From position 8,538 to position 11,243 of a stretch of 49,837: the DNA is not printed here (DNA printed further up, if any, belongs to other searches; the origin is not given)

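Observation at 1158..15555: Archaeal-type beta-glucan (cellulose-like) synthesis and remodelling cluster combined with a three-component GtrB/GtrA/YfhO-type glycosylation module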

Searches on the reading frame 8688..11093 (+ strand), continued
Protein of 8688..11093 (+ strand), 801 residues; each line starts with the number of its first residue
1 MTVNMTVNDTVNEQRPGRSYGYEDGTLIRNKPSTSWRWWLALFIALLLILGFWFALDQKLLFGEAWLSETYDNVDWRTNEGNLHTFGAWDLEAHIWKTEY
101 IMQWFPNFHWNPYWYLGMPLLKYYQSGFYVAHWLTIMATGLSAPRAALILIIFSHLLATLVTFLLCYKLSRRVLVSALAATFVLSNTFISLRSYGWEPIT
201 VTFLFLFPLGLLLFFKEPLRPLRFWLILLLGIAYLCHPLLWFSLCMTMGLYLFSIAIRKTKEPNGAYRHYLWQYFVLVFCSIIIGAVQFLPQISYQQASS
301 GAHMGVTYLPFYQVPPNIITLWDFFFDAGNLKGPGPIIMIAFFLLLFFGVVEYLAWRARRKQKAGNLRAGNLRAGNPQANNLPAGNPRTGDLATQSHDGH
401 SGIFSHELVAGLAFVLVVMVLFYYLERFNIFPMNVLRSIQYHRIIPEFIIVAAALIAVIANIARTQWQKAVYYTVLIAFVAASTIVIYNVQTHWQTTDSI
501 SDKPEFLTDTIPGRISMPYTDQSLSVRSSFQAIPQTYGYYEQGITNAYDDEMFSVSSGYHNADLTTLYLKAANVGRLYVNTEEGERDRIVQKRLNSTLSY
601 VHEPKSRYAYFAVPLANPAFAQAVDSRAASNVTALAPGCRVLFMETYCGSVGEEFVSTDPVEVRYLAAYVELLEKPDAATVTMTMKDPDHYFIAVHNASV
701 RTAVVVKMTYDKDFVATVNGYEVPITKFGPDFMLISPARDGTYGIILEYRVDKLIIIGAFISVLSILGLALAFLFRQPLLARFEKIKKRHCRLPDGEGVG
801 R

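Call 70: search_protein_families(library=pfam, proteins=[P0217, P0221, P0224, P0239, P0245, P0251, P0262, P0274, P0257, P0328], max_evalue=0.001)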
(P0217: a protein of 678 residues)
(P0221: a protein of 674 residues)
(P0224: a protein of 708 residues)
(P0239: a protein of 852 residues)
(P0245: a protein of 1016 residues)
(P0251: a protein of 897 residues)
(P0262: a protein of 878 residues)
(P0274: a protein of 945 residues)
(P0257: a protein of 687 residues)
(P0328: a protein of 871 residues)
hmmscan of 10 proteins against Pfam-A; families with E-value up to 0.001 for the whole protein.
P0217 (678 aa): 0 families

P0221 (674 aa): 1 family
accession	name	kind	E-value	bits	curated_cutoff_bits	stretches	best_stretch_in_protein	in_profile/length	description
PF10131.15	PTPS_related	-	0.00013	21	26.4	1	86-236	7-143/621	6-pyruvoyl-tetrahydropterin synthase related domain; membrane protein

P0224 (708 aa): 0 families

P0239 (852 aa): 2 families
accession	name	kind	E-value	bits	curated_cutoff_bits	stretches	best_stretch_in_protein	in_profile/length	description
PF10131.15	PTPS_related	-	2.6e-23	82.8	26.4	2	78-389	1-301/621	6-pyruvoyl-tetrahydropterin synthase related domain; membrane protein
PF24157.1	DUF7408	-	0.00012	22.5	27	1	572-700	35-154/174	Domain of unknown function (DUF7408)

P0245 (1016 aa): 2 families
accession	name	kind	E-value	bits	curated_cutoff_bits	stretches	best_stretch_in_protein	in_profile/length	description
PF10131.15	PTPS_related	-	1.9e-07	30.4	26.4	0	722-782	476-542/621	6-pyruvoyl-tetrahydropterin synthase related domain; membrane protein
PF20176.3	DUF6541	-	0.00023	20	29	1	72-384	31-351/646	Family of unknown function (DUF6541)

P0251 (897 aa): 2 families
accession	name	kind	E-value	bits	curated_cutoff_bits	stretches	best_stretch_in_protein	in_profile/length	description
PF10131.15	PTPS_related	-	2e-14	53.5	26.4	2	523-636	425-527/621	6-pyruvoyl-tetrahydropterin synthase related domain; membrane protein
PF20176.3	DUF6541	-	3e-09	36.2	29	1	16-247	94-328/646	Family of unknown function (DUF6541)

P0262 (878 aa): 1 family
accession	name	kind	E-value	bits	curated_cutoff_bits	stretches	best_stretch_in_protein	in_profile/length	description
PF10131.15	PTPS_related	-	3.4e-22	79.1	26.4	1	74-616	1-528/621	6-pyruvoyl-tetrahydropterin synthase related domain; membrane protein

P0274 (945 aa): 2 families
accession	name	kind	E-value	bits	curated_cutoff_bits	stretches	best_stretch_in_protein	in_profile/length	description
PF10131.15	PTPS_related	-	6.1e-11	41.9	26.4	1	81-395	3-300/621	6-pyruvoyl-tetrahydropterin synthase related domain; membrane protein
PF20176.3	DUF6541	-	3.2e-07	29.4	29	1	14-334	90-411/646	Family of unknown function (DUF6541)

P0257 (687 aa): 0 families

P0328 (871 aa): 1 family
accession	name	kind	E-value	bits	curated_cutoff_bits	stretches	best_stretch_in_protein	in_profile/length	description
PF10131.15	PTPS_related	-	2.3e-25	89.6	26.4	1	70-612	1-530/621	6-pyruvoyl-tetrahydropterin synthase related domain; membrane protein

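Call 71: find_encoding_contigs(protein=P0217, flank=8000, max_places=3)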
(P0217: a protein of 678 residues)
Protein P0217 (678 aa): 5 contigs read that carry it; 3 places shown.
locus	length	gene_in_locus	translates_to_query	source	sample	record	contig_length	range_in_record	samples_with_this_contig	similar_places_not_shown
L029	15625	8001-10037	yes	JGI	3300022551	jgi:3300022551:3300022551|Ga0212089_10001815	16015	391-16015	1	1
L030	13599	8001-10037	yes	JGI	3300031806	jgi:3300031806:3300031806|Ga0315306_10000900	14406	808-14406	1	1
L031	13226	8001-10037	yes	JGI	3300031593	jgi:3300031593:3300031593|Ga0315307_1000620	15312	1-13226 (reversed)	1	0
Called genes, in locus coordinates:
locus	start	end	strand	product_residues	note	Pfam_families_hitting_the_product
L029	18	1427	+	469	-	PF00270:DEAD, PF04851:ResIII (faint), PF00271:Helicase_C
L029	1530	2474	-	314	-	PF01073:3Beta_HSD, PF01370:Epimerase, PF02719:Polysacc_synt_2, PF04321:RmlD_sub_bind, PF07993:NAD_binding_4, PF13460:NAD_binding_10, PF16363:GDP_Man_Dehyd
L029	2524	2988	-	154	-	PF00908:dTDP_sugar_isom, PF14667:Polysacc_synt_C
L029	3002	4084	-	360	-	PF00483:NTP_transferase, PF12804:NTP_transf_3, PF00132:Hexapep (weak), PF25084:LbH_EIF2B (weak), PF25087:GMPPB_C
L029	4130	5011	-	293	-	PF01073:3Beta_HSD (weak), PF01370:Epimerase, PF04321:RmlD_sub_bind, PF07993:NAD_binding_4, PF16363:GDP_Man_Dehyd, PF02719:Polysacc_synt_2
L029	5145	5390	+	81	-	PF00483:NTP_transferase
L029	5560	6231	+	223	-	PF13489:Methyltransf_23, PF08241:Methyltransf_11, PF08242:Methyltransf_12 (weak)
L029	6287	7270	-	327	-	PF00535:Glycos_transf_2, PF10111:Glyco_tranf_2_2 (weak), PF13641:Glyco_tranf_2_3, PF13632:Glyco_trans_2_3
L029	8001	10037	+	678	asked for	-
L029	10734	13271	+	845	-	PF10131:PTPS_related (faint)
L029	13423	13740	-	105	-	-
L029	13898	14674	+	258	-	PF00483:NTP_transferase, PF12804:NTP_transf_3 (weak)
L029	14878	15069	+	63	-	-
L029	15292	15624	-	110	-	?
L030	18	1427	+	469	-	PF00270:DEAD, PF04851:ResIII (faint), PF00271:Helicase_C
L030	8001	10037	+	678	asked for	-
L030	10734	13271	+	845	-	PF10131:PTPS_related (faint)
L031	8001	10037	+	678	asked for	-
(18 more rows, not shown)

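Call 72: find_encoding_contigs(protein=P0239, flank=8000, max_places=3)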
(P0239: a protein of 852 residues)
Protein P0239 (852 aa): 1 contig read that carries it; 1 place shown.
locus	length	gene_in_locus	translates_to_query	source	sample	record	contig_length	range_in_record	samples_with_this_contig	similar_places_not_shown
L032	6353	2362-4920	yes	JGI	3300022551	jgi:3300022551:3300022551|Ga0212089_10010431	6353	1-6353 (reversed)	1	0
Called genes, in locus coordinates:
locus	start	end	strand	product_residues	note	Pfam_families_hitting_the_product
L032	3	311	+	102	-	?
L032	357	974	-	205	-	PF13489:Methyltransf_23, PF07021:MetW (weak), PF13847:Methyltransf_31, PF08241:Methyltransf_11, PF08242:Methyltransf_12, PF13649:Methyltransf_25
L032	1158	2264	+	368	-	PF13439:Glyco_transf_4, PF13477:Glyco_trans_4_2 (faint), PF13579:Glyco_trans_4_4, PF00534:Glycos_transf_1, PF13692:Glyco_trans_1_4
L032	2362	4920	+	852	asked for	PF10131:PTPS_related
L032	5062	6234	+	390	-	PF13579:Glyco_trans_4_4 (faint), PF00534:Glycos_transf_1, PF13692:Glyco_trans_1_4, PF13524:Glyco_trans_1_2 (faint)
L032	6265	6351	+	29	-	?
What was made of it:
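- Distant g4 relatives sit among sugar-nucleotide and glycosyltransferase genes (calls 71, 72).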

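Call 83: search_protein_families(library=pfam, proteins=[L012:4485-5099:+, L012:5366-5740:+, L012:5754-6596:+, L012:6746-8380:+, L005:704-3544:+, L005:3878-8395:+], max_evalue=0.001)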
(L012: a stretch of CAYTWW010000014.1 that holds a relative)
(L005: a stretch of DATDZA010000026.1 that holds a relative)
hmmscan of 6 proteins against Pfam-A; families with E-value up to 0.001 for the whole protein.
L012:4485-5099:+ (204 aa): 2 families
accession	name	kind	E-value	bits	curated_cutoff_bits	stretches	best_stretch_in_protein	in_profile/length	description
PF02777.23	Sod_Fe_C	-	3.8e-40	136.5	20.9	1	95-194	1-101/102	Iron/manganese superoxide dismutases, C-terminal domain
PF00081.27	Sod_Fe_N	-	2.8e-29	101.8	27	1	2-89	1-81/82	Iron/manganese superoxide dismutases, alpha-hairpin domain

L012:5366-5740:+ (124 aa): 0 families

L012:5754-6596:+ (280 aa): 0 families

L012:6746-8380:+ (544 aa): 0 families

L005:704-3544:+ (946 aa): 1 family
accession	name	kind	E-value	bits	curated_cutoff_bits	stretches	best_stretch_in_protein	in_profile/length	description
PF13948.11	DUF4215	-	1.7e-35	121.5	27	5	264-310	7-46/47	Domain of unknown function (DUF4215)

L005:3878-8395:+ (1505 aa): 6 families
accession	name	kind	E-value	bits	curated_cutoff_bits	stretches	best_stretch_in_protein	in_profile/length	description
PF08308.17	PEGA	-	3.2e-13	49.8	20.8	1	751-819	3-67/71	PEGA domain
PF02927.20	CelD_N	-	1.2e-09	39.2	24.6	1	37-122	6-85/86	Cellulase N-terminal ig-like domain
PF13620.12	CarboxypepD_reg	-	1.5e-08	35.3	32.3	0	767-819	28-81/82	Carboxypeptidase regulatory-like domain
PF14686.12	fn3_3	-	2.3e-05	24.5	24.4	0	764-813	22-73/75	Polysaccharide lyase family 4, domain II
PF09430.16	EMC7_beta-sandw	-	0.00012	22.7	26.6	0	758-802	7-54/122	ER membrane protein complex subunit 7, beta-sandwich domain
PF11008.14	DUF2846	-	0.00029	21.3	34.3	0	916-968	24-75/92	Protein of unknown function (DUF2846)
